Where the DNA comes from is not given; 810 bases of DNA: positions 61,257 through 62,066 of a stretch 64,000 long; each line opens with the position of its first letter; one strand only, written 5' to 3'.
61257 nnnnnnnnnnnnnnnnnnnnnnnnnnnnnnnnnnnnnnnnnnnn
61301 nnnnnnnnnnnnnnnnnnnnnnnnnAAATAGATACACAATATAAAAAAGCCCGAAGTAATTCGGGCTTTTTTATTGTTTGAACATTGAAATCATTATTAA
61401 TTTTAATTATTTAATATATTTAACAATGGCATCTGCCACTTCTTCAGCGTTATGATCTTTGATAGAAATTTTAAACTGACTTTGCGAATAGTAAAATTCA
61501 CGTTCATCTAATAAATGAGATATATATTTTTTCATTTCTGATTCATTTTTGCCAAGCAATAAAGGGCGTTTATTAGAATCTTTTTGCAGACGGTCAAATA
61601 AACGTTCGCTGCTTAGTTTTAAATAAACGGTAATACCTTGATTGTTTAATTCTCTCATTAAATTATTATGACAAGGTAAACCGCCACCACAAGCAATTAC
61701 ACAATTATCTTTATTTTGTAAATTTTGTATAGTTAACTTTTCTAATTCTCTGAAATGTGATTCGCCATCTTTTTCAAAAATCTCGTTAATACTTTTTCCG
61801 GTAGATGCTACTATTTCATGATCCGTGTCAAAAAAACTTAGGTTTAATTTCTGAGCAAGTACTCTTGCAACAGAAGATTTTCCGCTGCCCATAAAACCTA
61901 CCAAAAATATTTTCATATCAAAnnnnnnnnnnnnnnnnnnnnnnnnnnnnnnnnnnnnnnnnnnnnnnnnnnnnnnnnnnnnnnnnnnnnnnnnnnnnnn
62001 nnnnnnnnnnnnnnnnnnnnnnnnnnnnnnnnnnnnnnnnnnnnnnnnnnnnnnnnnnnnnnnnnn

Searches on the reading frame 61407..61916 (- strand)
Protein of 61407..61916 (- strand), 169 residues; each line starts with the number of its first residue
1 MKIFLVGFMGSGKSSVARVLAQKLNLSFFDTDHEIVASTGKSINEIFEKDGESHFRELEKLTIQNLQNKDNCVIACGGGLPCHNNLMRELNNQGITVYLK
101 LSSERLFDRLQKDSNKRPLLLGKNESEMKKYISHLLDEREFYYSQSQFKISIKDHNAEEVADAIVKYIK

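Call 49: search_protein_families(library=pfam, proteins=[window:61407-61916:-], max_evalue=0.0001)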
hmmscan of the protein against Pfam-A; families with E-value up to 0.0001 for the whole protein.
window:61407-61916:- (169 aa): 3 families
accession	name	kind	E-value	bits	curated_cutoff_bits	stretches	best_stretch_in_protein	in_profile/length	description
PF01202.28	SKI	-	6.2e-46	156.9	22.1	1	9-168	1-158/159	Shikimate kinase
PF13238.12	AAA_18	-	6.4e-11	43.2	29.4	1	3-127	1-125/128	AAA domain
PF13671.12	AAA_33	-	2.5e-05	25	27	0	3-76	2-77/143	AAA domain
